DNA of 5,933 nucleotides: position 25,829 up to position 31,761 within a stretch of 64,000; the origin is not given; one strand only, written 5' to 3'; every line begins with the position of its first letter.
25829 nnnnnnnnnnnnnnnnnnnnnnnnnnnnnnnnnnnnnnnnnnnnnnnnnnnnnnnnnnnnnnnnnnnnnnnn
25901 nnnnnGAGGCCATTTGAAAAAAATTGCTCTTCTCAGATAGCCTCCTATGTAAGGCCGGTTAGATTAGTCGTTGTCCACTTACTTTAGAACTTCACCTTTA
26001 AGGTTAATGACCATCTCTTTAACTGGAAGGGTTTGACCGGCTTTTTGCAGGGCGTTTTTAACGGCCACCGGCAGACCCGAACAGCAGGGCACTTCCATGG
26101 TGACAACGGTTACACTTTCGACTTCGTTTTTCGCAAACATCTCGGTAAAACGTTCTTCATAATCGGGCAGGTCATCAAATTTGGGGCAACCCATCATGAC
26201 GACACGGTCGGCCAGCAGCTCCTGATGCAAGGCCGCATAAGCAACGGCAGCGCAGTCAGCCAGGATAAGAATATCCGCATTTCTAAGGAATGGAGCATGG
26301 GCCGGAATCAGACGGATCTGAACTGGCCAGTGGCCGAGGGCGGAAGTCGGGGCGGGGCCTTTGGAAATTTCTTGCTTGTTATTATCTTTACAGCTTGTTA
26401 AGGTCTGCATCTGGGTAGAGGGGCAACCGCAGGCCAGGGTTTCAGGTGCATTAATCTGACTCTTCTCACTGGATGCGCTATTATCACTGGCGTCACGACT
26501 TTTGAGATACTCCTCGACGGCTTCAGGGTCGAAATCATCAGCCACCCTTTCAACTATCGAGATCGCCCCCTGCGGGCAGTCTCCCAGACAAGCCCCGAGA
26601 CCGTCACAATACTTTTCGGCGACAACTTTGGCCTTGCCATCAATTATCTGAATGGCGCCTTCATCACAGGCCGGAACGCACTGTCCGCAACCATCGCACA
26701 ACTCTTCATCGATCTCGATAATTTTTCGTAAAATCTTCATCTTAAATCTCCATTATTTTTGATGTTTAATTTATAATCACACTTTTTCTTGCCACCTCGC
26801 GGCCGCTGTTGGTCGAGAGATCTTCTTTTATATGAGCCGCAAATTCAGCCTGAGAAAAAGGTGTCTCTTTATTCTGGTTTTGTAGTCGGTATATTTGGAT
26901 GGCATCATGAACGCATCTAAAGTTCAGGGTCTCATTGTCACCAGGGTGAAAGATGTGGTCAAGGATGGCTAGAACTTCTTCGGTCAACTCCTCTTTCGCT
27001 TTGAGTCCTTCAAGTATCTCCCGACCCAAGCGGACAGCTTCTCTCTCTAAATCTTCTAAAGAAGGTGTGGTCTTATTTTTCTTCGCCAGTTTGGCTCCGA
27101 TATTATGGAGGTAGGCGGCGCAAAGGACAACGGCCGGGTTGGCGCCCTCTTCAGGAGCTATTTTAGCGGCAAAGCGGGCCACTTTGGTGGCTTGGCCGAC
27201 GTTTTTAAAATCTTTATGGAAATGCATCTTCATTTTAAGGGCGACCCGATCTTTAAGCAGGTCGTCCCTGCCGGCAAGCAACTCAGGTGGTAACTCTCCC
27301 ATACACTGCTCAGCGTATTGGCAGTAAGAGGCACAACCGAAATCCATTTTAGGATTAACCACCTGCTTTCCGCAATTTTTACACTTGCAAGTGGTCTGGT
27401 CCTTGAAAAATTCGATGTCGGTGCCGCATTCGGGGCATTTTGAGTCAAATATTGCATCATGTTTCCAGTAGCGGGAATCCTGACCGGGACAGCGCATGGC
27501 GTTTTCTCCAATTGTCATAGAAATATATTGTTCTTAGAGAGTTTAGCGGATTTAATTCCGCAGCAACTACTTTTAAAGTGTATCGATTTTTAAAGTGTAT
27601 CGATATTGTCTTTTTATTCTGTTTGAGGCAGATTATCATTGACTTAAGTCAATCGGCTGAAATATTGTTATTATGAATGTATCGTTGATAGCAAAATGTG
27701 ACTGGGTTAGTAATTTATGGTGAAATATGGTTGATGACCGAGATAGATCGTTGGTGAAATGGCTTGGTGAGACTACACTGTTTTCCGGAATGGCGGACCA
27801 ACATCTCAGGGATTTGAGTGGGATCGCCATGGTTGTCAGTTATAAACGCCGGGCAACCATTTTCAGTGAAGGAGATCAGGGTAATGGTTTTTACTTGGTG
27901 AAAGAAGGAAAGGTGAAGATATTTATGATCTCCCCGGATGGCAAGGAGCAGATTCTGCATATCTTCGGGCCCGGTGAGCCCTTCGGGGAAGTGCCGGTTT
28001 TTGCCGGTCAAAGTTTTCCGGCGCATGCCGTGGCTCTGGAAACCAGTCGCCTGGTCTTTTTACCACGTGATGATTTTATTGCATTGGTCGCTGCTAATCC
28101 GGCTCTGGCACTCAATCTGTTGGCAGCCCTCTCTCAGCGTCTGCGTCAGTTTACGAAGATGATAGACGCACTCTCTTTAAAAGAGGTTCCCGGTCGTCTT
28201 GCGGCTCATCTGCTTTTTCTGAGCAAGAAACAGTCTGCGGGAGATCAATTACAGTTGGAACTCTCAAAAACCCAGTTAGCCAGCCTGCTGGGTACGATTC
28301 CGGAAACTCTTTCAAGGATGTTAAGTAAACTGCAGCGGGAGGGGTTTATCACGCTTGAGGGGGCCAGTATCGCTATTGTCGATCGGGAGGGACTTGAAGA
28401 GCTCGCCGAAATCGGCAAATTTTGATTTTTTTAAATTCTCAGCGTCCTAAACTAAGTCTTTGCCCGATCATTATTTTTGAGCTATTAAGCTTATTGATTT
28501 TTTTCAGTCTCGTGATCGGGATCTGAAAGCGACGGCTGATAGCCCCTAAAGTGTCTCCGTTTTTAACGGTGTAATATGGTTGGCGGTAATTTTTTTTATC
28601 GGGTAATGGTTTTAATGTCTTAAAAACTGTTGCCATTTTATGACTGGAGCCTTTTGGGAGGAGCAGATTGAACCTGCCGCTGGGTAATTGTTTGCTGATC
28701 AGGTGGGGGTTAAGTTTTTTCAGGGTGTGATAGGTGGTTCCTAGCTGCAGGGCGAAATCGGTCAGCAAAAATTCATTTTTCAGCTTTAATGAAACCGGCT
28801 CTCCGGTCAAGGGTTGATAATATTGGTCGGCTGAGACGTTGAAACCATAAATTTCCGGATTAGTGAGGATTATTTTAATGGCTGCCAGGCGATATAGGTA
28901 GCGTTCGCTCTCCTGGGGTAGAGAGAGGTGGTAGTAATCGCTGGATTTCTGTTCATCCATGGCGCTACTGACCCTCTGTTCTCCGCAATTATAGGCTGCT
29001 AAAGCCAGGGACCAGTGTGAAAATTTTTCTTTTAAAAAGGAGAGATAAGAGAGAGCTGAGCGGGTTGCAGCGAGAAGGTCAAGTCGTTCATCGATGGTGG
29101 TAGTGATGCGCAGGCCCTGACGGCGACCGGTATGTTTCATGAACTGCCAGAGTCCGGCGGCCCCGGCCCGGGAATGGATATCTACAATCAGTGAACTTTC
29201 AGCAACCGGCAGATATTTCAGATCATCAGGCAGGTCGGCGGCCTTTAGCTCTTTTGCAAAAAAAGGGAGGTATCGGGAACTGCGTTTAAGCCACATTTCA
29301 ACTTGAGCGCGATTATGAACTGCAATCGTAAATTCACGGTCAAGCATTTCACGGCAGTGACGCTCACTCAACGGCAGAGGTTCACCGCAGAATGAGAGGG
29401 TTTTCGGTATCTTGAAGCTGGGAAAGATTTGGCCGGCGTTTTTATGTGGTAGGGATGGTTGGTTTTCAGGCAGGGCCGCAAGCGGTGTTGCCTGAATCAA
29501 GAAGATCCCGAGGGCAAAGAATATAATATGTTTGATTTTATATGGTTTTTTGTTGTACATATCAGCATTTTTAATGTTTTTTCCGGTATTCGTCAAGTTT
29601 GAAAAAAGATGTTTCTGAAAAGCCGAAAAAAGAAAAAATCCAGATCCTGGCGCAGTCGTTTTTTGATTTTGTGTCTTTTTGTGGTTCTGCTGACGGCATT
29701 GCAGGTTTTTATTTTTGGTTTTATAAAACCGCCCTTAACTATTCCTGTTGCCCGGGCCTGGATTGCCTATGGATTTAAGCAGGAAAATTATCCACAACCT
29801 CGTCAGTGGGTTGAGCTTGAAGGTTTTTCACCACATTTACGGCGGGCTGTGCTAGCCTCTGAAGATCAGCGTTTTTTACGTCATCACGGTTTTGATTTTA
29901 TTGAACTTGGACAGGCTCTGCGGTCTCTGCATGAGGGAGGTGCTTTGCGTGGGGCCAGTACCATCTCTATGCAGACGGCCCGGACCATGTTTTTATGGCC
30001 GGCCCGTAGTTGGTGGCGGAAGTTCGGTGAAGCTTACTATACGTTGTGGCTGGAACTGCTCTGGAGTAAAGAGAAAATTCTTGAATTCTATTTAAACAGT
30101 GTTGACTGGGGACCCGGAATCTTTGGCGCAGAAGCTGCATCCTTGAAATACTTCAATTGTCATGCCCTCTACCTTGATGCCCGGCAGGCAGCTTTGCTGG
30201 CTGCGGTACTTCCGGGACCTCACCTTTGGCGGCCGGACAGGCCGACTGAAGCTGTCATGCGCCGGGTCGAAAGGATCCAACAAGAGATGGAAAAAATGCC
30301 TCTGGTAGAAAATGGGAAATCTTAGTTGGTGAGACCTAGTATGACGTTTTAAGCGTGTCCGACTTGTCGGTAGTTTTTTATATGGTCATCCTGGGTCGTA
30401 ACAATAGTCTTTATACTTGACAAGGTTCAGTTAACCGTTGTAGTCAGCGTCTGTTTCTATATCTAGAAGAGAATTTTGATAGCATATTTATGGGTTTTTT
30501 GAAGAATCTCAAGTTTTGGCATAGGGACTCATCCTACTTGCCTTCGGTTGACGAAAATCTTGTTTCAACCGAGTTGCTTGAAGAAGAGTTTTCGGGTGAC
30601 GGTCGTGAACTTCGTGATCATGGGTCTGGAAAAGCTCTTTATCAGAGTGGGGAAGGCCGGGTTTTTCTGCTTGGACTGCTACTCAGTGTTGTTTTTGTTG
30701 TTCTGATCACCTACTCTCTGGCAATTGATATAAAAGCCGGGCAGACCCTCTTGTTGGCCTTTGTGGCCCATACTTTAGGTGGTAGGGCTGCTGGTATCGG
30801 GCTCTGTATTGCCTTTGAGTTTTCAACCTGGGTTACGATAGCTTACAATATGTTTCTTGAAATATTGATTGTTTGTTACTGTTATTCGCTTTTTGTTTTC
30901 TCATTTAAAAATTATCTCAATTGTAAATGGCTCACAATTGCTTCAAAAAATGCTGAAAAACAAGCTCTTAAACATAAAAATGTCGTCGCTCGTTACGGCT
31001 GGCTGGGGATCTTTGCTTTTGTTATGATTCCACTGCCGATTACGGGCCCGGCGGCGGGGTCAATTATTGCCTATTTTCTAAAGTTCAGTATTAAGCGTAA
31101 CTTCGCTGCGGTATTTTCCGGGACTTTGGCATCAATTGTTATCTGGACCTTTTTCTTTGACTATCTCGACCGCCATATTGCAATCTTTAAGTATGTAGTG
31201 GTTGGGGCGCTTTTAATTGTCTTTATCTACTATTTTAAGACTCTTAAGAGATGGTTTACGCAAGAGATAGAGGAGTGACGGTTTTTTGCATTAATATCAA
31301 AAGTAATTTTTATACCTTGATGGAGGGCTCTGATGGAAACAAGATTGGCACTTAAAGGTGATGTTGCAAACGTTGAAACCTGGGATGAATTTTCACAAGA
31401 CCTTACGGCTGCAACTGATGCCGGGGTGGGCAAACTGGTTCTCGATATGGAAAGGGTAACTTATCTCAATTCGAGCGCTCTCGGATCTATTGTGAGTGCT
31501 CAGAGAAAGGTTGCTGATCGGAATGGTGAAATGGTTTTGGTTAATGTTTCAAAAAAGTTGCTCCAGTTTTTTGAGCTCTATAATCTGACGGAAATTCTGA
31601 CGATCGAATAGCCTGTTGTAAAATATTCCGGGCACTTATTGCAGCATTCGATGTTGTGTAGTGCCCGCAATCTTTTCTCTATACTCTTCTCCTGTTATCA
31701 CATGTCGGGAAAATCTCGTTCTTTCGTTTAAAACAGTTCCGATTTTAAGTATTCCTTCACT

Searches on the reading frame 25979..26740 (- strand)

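Call 77: search_protein_families(library=pfam, proteins=[window:25979-26740:-], max_evalue=0.00001)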
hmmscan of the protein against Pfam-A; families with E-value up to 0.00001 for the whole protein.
window:25979-26740:- (253 aa): 6 families
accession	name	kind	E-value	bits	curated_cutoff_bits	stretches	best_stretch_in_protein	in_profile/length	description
PF00037.32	Fer4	-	3.3e-10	39.8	21.1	1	8-31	1-24/24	4Fe-4S binding domain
PF12837.12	Fer4_6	-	3.8e-07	30.2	25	1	7-30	1-24/24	4Fe-4S binding domain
PF13187.11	Fer4_9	-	6.3e-07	29.8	27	1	15-60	2-52/52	4Fe-4S dicluster domain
PF13237.11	Fer4_10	-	1.5e-06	28.5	25.5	1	8-56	2-53/53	4Fe-4S dicluster domain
PF14697.11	Fer4_21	-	1.7e-06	28.5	35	1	9-61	2-58/59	4Fe-4S dicluster domain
PF12838.12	Fer4_7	-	1.8e-06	28.8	27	1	15-59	2-52/52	4Fe-4S dicluster domain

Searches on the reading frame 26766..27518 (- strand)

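Call 77: search_protein_families(library=pfam, proteins=[window:26766-27518:-], max_evalue=0.00001)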
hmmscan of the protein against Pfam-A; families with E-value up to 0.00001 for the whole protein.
window:26766-27518:- (250 aa): 1 family
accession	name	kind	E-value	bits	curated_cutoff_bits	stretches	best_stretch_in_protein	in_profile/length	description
PF01966.28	HD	-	1.3e-07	32.4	22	1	112-202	7-106/116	HD domain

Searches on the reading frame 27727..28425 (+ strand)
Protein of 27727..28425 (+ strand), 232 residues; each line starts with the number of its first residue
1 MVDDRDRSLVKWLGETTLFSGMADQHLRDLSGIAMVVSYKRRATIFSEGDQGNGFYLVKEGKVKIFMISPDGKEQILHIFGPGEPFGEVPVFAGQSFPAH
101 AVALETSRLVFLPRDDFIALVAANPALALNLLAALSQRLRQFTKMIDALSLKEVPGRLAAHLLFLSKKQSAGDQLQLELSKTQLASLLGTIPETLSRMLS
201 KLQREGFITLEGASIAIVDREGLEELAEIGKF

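Call 77: search_protein_families(library=pfam, proteins=[window:27727-28425:+], max_evalue=0.00001)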
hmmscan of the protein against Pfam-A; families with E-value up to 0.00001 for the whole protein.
window:27727-28425:+ (232 aa): 2 families
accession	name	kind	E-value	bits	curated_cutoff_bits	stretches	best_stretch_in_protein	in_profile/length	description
PF00027.35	cNMP_binding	-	1.9e-26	92.3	27.5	1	37-123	2-88/89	Cyclic nucleotide-binding domain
PF13545.12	HTH_Crp_2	-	1.6e-18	66.8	27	1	156-226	1-70/70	Crp-like helix-turn-helix domain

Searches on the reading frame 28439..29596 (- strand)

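Call 77: search_protein_families(library=pfam, proteins=[window:28439-29596:-], max_evalue=0.00001)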
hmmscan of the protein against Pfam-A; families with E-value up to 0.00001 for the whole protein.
window:28439-29596:- (385 aa): 2 families
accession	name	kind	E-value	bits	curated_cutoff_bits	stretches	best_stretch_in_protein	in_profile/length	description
PF01464.25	SLT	-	4.7e-21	75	21.3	1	112-223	3-115/117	Transglycosylase SLT domain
PF01476.26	LysM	-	2.2e-17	63.2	20.9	1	342-383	1-42/43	LysM domain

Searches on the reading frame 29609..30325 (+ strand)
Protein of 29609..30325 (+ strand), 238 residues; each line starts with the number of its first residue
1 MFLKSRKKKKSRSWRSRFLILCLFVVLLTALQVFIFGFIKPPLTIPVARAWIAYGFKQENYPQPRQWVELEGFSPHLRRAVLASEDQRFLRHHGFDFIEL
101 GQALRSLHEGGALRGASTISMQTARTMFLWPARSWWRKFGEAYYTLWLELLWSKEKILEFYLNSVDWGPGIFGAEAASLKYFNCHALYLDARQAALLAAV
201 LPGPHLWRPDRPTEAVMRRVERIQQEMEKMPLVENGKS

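Call 77: search_protein_families(library=pfam, proteins=[window:29609-30325:+], max_evalue=0.00001)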
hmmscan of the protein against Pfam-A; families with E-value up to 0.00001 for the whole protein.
window:29609-30325:+ (238 aa): 1 family
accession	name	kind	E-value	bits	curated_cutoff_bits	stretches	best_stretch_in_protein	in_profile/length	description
PF00912.28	Transgly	-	1e-48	165.6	27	1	61-227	10-177/178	Transglycosylase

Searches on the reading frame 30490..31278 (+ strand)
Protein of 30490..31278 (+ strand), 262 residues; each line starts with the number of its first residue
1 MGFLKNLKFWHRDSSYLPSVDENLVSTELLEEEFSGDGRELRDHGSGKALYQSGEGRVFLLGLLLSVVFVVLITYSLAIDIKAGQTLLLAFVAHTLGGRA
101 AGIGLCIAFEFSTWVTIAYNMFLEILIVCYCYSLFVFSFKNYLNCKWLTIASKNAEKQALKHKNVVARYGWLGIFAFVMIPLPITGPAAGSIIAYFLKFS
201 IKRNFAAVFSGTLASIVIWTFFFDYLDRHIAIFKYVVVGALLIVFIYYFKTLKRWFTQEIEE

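Call 77: search_protein_families(library=pfam, proteins=[window:30490-31278:+], max_evalue=0.00001)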
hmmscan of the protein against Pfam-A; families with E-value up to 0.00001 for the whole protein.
window:30490-31278:+ (262 aa): 1 family
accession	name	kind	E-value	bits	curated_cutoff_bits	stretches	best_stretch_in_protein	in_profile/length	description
PF06695.16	Sm_multidrug_ex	-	2e-22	80.5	30.7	1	102-218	5-121/121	Putative small multi-drug export protein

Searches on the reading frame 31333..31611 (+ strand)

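Call 77: search_protein_families(library=pfam, proteins=[window:31333-31611:+], max_evalue=0.00001)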
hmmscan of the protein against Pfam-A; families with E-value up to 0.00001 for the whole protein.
window:31333-31611:+ (92 aa): 2 families
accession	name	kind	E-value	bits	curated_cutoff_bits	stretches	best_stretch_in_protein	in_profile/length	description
PF01740.26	STAS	-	6.7e-13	48.8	22.6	1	16-91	23-99/106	STAS domain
PF13466.11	STAS_2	-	1.4e-12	48.1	29.2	1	7-85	3-79/80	STAS domain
